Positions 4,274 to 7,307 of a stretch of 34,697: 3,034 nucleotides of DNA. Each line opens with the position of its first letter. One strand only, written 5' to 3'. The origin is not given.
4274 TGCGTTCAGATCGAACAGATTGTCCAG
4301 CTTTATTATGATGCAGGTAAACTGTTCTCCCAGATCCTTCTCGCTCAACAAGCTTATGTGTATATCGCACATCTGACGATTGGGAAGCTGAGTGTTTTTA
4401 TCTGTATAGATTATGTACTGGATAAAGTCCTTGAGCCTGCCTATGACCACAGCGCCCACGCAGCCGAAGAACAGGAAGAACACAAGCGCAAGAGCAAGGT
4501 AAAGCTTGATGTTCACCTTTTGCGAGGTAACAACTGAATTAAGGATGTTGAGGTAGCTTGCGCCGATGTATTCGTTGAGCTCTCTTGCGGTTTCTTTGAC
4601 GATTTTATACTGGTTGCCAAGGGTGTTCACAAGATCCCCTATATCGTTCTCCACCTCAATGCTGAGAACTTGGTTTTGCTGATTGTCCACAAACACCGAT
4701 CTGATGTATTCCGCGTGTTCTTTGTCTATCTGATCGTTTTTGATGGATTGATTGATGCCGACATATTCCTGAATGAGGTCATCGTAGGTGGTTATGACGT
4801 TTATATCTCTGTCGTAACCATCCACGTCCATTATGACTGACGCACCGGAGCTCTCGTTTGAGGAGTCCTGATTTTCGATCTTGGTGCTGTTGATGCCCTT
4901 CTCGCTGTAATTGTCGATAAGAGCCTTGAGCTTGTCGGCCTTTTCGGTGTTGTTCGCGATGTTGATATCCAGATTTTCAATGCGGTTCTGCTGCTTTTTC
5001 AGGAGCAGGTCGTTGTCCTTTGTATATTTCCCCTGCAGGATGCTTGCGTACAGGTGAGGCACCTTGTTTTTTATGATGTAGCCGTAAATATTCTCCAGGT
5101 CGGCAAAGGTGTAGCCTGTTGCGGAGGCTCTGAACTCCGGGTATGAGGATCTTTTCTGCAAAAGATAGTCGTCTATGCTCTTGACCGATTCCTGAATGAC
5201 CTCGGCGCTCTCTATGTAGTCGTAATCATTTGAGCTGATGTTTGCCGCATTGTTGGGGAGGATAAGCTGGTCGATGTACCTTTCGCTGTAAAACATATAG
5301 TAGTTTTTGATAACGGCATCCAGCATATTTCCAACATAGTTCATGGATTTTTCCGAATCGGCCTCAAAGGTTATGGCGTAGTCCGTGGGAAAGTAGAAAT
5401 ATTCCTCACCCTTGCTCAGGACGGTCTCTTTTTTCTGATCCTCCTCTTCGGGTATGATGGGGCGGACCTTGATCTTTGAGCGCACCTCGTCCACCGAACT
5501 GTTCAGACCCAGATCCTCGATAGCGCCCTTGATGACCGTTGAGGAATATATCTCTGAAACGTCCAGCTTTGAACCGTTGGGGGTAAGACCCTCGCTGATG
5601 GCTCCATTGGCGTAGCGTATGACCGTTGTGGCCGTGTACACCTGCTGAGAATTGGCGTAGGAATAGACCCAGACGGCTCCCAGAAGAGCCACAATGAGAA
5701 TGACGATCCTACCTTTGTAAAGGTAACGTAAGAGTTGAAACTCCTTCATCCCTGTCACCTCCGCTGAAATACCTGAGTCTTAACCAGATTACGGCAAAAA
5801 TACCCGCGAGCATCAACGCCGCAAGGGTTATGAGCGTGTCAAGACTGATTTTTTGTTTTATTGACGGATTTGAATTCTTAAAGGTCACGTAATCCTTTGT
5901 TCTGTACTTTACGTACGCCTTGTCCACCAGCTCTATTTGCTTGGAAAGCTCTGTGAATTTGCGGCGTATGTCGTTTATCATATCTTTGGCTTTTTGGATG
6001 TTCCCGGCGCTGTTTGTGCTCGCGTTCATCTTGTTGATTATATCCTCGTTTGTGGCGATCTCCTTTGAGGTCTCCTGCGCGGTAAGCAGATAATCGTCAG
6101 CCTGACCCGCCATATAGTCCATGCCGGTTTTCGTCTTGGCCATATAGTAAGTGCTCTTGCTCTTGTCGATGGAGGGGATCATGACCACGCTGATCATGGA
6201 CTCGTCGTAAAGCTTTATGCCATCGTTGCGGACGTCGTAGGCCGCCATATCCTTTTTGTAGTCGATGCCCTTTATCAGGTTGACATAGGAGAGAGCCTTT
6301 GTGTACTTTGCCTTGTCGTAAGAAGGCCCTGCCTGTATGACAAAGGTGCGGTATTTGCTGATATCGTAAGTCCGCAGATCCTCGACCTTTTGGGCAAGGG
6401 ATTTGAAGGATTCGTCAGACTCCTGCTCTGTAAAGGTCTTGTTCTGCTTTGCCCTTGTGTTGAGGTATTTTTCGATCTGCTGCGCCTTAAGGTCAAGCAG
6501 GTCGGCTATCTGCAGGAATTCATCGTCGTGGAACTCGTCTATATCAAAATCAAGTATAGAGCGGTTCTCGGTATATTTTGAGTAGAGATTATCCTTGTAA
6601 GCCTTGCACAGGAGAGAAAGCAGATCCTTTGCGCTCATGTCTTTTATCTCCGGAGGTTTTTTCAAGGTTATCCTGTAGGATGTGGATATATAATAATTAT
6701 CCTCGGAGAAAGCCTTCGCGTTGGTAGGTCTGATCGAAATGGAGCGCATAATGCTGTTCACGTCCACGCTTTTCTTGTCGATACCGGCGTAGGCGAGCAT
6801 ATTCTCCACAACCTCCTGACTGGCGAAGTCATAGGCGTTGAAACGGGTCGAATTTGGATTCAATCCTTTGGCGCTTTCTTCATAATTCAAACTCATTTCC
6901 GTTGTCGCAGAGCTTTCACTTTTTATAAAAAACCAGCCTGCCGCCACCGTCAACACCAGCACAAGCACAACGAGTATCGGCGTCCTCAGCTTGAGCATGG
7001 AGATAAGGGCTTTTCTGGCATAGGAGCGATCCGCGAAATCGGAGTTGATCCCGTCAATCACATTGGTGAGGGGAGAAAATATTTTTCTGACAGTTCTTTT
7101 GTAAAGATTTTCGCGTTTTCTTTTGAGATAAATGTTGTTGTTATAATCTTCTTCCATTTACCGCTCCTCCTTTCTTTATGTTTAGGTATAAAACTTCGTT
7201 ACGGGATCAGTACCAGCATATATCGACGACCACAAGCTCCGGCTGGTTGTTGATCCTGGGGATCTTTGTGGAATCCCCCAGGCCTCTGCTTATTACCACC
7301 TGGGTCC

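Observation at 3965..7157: Tandem Wzz-like co-polymerases, the second fused to a degenerate cytoplasmic GGDEF domain, in a locus with no tyrosine kinase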

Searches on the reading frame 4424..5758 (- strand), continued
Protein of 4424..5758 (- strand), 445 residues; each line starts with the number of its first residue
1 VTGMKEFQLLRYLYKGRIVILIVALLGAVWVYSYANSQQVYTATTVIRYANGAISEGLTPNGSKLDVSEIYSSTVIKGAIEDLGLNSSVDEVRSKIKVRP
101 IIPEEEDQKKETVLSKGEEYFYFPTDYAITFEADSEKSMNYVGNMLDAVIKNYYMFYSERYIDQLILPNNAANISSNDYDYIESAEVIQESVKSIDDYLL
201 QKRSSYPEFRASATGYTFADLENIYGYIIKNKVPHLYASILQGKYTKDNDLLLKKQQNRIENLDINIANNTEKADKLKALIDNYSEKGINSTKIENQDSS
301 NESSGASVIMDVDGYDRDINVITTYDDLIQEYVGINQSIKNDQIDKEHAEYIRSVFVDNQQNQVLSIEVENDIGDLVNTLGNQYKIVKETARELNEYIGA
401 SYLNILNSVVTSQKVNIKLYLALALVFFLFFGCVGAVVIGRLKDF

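Call 71: search_protein_families(library=pfam, alignment_id=A6, max_evalue=0.0001)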
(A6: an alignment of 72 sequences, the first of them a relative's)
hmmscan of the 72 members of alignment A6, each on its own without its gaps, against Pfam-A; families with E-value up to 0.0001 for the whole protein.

A. member 1, L024:4705-6099:+ (465 aa): 1 family
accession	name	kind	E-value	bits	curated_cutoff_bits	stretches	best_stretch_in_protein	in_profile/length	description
PF09820.16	AAA-ATPase_like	-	1.6e-38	133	26.1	1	15-241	1-201/201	Predicted AAA-ATPase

B. families by the number of members that match (of 72 scanned): 134 families (the first 25 are shown)
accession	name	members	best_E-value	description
PF00005.33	ABC_tran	3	2.1e-34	ABC transporter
PF04321.23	RmlD_sub_bind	2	1e-92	RmlD substrate binding domain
PF00483.29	NTP_transferase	2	4.3e-74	Nucleotidyl transferase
PF01370.27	Epimerase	2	1.6e-54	NAD dependent epimerase/dehydratase family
PF16363.11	GDP_Man_Dehyd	2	6.2e-51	GDP-mannose 4,6 dehydratase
PF00884.28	Sulfatase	2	1.1e-35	Sulfatase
PF00239.26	Resolvase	2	7.4e-28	Resolvase, N terminal domain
PF07508.19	Recombinase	2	3.7e-18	Recombinase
PF01073.25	3Beta_HSD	2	2e-16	3-beta hydroxysteroid dehydrogenase/isomerase family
PF12804.13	NTP_transf_3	2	5.3e-16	MobA-like NTP transferase domain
PF02719.21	Polysacc_synt_2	2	1.6e-13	Polysaccharide biosynthesis protein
PF13408.12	Zn_ribbon_recom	2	1.9e-10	Recombinase zinc beta ribbon domain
PF07993.18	NAD_binding_4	2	4.3e-10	Male sterility protein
PF13437.12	HlyD_3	2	1.2e-07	HlyD family secretion protein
PF02463.25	SMC_N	2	2.4e-06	RecF/RecN/SMC N terminal domain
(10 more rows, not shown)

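Call 78: find_encoding_contigs(protein=P0304, flank=8000, max_places=1)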
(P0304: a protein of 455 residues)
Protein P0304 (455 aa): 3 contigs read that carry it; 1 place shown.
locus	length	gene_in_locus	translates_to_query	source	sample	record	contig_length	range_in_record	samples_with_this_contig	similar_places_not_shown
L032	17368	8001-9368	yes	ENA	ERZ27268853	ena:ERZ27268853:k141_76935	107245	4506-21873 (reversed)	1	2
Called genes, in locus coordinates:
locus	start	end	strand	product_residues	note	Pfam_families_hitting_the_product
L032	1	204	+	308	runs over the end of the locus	PF11155:DUF2935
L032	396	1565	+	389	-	PF00072:Response_reg, PF00486:Trans_reg_C (faint)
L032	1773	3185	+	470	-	PF02397:Bac_transf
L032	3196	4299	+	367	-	PF13439:Glyco_transf_4 (weak), PF00534:Glycos_transf_1, PF13692:Glyco_trans_1_4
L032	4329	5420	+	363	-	PF13439:Glyco_transf_4, PF20706:GT4-conflict (weak), PF00534:Glycos_transf_1, PF13692:Glyco_trans_1_4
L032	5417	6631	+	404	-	PF04932:Wzy_C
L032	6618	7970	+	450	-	-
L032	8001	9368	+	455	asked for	PF02706:Wzz (faint)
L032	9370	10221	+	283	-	PF00149:Metallophos, PF12850:Metallophos_2 (weak)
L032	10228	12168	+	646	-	PF00535:Glycos_transf_2, PF10111:Glyco_tranf_2_2, PF13641:Glyco_tranf_2_3, PF13439:Glyco_transf_4 (weak), PF00534:Glycos_transf_1, PF20706:GT4-conflict, PF13692:Glyco_trans_1_4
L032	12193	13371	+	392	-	PF00534:Glycos_transf_1, PF13692:Glyco_trans_1_4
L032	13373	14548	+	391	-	PF04230:PS_pyruv_trans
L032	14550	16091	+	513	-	-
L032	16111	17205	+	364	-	PF00535:Glycos_transf_2, PF10111:Glyco_tranf_2_2, PF13641:Glyco_tranf_2_3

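Call 79: find_encoding_contigs(protein=P0331, flank=8000, max_places=1)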
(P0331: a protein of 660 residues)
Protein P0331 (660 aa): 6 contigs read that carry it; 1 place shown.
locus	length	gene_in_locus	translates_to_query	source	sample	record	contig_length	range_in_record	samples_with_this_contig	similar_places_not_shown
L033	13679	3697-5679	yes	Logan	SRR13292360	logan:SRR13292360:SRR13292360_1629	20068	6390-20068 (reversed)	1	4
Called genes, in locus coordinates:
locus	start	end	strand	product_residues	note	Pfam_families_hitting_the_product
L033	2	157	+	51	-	?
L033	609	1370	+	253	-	PF05103:DivIVA (faint)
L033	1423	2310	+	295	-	PF00149:Metallophos, PF12850:Metallophos_2 (faint)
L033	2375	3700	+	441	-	-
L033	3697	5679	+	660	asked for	PF00990:GGDEF (weak)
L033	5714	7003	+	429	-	PF04932:Wzy_C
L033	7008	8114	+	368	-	PF04055:Radical_SAM, PF13186:SPASM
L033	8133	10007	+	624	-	PF13522:GATase_6, PF12481:DUF3700 (weak), PF13537:GATase_7, PF00733:Asn_synthase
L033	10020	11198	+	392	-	PF13439:Glyco_transf_4, PF13579:Glyco_trans_4_4 (weak), PF09314:DUF1972 (weak), PF00534:Glycos_transf_1, PF13692:Glyco_trans_1_4, PF13524:Glyco_trans_1_2 (weak)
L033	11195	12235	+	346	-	PF20706:GT4-conflict (faint), PF00534:Glycos_transf_1, PF13692:Glyco_trans_1_4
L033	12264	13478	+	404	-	PF13439:Glyco_transf_4, PF00534:Glycos_transf_1, PF13692:Glyco_trans_1_4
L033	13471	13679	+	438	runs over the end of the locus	PF03721:UDPG_MGDP_dh_N, PF00984:UDPG_MGDP_dh, PF03720:UDPG_MGDP_dh_C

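Call 80: find_encoding_contigs(protein=P0243, flank=8000, max_places=1)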
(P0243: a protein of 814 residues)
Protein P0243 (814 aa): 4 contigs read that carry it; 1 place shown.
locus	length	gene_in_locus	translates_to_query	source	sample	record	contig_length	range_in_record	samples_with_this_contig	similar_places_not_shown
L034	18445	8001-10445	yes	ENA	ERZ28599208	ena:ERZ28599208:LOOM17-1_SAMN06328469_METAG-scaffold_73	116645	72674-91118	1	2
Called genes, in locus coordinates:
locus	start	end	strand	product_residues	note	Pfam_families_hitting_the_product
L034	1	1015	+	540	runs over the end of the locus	-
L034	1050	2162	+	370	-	PF13439:Glyco_transf_4, PF13579:Glyco_trans_4_4, PF09314:DUF1972, PF20706:GT4-conflict (weak), PF00534:Glycos_transf_1, PF13692:Glyco_trans_1_4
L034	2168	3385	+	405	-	PF13439:Glyco_transf_4, PF13579:Glyco_trans_4_4, PF00534:Glycos_transf_1, PF13692:Glyco_trans_1_4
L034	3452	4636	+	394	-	PF04464:Glyphos_transf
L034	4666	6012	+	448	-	PF04932:Wzy_C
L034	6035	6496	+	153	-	PF00132:Hexapep (weak)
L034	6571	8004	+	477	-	-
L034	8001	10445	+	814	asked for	PF00990:GGDEF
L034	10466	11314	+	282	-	PF00149:Metallophos, PF12850:Metallophos_2 (faint)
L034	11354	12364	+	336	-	PF00535:Glycos_transf_2, PF10111:Glyco_tranf_2_2, PF13641:Glyco_tranf_2_3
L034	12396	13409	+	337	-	PF00535:Glycos_transf_2, PF10111:Glyco_tranf_2_2, PF13641:Glyco_tranf_2_3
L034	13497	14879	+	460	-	PF28494:GlyRS_ins_1 (weak), PF00587:tRNA-synt_2b, PF03129:HGTP_anticodon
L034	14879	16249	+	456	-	PF01276:OKR_DC_1, PF00155:Aminotran_1_2, PF01041:DegT_DnrJ_EryC1, PF00266:Aminotran_5 (weak), PF01053:Cys_Met_Meta_PP (weak), PF05889:SepSecS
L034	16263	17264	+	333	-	PF13177:DNA_pol3_delta2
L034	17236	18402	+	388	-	PF04468:PSP1, PF28472:PSP1_3rd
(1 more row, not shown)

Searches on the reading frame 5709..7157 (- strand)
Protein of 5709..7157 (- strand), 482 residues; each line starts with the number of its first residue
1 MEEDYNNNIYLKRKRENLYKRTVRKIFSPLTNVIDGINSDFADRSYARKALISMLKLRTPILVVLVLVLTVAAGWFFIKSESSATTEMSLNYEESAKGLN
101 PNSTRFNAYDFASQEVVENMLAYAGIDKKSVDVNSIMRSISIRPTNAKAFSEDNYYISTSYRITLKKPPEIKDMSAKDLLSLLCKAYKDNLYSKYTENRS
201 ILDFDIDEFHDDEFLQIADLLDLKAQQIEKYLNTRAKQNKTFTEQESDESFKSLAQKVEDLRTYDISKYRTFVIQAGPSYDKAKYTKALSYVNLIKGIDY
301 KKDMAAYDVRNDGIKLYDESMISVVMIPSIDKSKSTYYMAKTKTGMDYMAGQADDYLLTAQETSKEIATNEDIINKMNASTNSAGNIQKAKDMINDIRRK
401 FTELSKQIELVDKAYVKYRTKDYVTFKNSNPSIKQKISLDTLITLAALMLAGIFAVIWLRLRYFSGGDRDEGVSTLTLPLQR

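Call 5: search_protein_families(library=pfam, proteins=[window:5709-7157:-], max_evalue=0.1)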
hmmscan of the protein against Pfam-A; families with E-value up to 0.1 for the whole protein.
window:5709-7157:- (482 aa): 0 families

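Call 11: search_protein_families(library=ncbifam, proteins=[window:5709-7157:-], max_evalue=0.1)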
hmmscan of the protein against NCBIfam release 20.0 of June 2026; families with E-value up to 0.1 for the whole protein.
window:5709-7157:- (482 aa): 0 families

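Call 13: find_homologous_proteins(query=window:5709-7157:-, max_evalue=0.001)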
Query window:5709-7157:- (482 aa): 185 proteins with E <= 0.001 among 6624 candidates; the best 120 are listed.
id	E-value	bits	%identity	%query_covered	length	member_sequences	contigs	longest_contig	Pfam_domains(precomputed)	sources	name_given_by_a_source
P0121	4.5e-292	986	95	100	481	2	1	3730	-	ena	-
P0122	4.4e-220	749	74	95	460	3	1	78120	-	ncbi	-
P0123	8.7e-208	709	68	98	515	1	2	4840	-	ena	-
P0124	6.4e-205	699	67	98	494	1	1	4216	-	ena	-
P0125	7.1e-205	699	67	98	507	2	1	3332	-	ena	-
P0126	1.9e-204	698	66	98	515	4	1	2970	-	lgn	-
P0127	2.8e-204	697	67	96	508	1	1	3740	-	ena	-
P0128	3.3e-202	690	66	96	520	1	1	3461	-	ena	-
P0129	4.3e-202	690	66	97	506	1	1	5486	-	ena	-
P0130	4.3e-201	686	67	95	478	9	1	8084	-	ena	-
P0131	1.3e-200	685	66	98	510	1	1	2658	-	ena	-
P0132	2.3e-198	678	66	95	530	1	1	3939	-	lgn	-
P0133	3.6e-197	674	66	95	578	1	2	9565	-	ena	-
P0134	5.3e-197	673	65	96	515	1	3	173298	-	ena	-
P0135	1.7e-196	671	67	95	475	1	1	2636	-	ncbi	-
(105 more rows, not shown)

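Call 18: search_solved_structures(query=A2, max_evalue=1, show_alignments=1)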
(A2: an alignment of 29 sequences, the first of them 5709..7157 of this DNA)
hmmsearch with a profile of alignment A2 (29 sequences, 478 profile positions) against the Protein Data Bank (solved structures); distinct sequences matched with E-value up to 1: 1.
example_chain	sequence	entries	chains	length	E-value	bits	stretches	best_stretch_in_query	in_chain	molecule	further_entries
5urp_A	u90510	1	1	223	0.46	12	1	411-435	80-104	Toxin 2A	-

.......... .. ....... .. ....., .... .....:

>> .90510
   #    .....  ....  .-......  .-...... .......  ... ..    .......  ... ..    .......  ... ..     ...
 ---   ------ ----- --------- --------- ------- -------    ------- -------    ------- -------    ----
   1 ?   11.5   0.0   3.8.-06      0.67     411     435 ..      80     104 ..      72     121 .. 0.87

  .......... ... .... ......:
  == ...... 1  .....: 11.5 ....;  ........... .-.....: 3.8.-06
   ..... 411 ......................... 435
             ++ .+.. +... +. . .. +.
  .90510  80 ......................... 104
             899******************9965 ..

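Call 48: predict_structure(alignment_id=A2)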
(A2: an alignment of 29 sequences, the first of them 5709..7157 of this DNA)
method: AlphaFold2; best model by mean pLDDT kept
length: 482 residues; sequences in the alignment: 29
mean_pLDDT: 73.5   pTM: 0.49
mean pLDDT of the five models: 73.5, 72.6, 71.2, 70.3, 68.1
residues with pLDDT >= 90: 9; 70-90: 318; 50-70: 114; < 50: 41
segments of 3 or more residues with pLDDT < 50: 1-4, 94-96, 205-208, 323-325, 466-482
pLDDT, mean of each block of 10 residues (from residue 1): 49 54 60 74 79 82 84 78 78 52 63 87 86 86 68 55 84 83 85 61 52 79 85 75 60 87 89 81 79 85 87 74 52 58 68 86 87 83 83 88 81 71 70 68 83 83 56 35 29
secondary structure, 60 per line:
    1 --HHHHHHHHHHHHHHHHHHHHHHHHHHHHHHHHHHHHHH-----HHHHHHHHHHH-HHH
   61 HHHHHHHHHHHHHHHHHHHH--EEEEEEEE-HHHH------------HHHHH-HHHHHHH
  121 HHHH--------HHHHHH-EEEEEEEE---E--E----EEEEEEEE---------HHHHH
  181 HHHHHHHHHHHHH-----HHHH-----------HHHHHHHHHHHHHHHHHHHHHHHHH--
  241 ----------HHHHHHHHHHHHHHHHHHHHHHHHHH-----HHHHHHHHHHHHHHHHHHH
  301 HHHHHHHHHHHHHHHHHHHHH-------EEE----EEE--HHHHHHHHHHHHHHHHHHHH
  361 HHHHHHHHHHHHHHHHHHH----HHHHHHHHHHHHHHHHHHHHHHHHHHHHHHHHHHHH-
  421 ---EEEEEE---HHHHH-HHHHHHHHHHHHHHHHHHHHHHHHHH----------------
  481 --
elements in order: H3-40 H46-56 H58-80 E83-90 H92-95 H108-112 H114-124 H133-138 E140-147 E159-166 H176-193 H199-202 H214-238 H251-276 H282-321 E329-331 E336-338 H341-379 H384-419 E424-429 H433-437 H439-464

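Call 51: fold_search(model_id=the predicted structure, library=pdb)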
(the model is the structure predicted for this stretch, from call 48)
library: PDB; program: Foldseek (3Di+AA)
matches with E <= 10: 503; with E <= 0.001: 0
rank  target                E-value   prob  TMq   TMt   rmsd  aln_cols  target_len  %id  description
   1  9r64_I                1.9e-03  0.89  0.17  0.13  28.1       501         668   10  CPS secretion pathway Wza-Wzc_C1 (Conf 0) (released 2026-03-04)
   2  9r62_K                4.1e-03  0.99  0.25  0.19  15.6       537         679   10  CPS co-polymerase Wzc_C1 (released 2026-03-04)
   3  9i2q_A                8.5e-03  0.72  0.17  0.14  26.9       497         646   11  Wzc-K540M-3YE MgADP C1 (released 2025-04-30)
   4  9exq_A                1.6e-02  0.57  0.17  0.13  26.5       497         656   11  Wzc-K540M-3YE-N711Y MgADP C1 (released 2025-04-23)
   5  7nib_A                2.0e-02  0.35  0.15  0.13  26.3       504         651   13  Wzc-K540M-4YE C1 (released 2021-08-25)
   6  7aal_A                7.5e-02  0.69  0.14  0.24  25.7       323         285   11  Crystal structure of the F-BAR domain of PSTIPIP1, G258A mutant (released 2022-02-23)
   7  9r62_I                7.8e-02  0.47  0.19  0.16  22.9       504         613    8  CPS co-polymerase Wzc_C1 (released 2026-03-04)
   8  6ikn_B                9.0e-02  0.75  0.16  0.25  33.2       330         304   10  Crystal structure of the GAS7 F-BAR domain (released 2019-10-16)
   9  4bne_B                9.4e-02  0.84  0.17  0.26  27.1       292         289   11  Pacsin2 Interacts with Membranes and Actin-Filaments (released 2014-05-14)
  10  7aan_B                1.0e-01  0.63  0.15  0.24  25.9       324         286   12  Crystal structure of the F-BAR domain of PSTIPIP1 (released 2022-02-23)
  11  6rbg_A                1.2e-01  0.63  0.21  0.30  16.9       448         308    9  full-length bacterial polysaccharide co-polymerase (released 2020-11-18)
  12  5c1f_A                1.2e-01  0.75  0.16  0.24  24.9       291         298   12  Structure of the Imp2 F-BAR domain (released 2016-01-27)
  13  2x3v_A                1.5e-01  0.20  0.10  0.14  29.5       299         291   11  Structure of The F-BAR Domain of Mouse Syndapin I (released 2010-04-07)
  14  6ixg_A                1.7e-01  0.33  0.09  0.19  27.5       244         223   15  Crystal structure of native apo SH3BP5 (P41) (released 2019-03-20)
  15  6ixv_A                1.9e-01  0.85  0.17  0.33  23.8       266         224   14  Crystal structure of SH3BP5-Rab11a (released 2019-03-20)
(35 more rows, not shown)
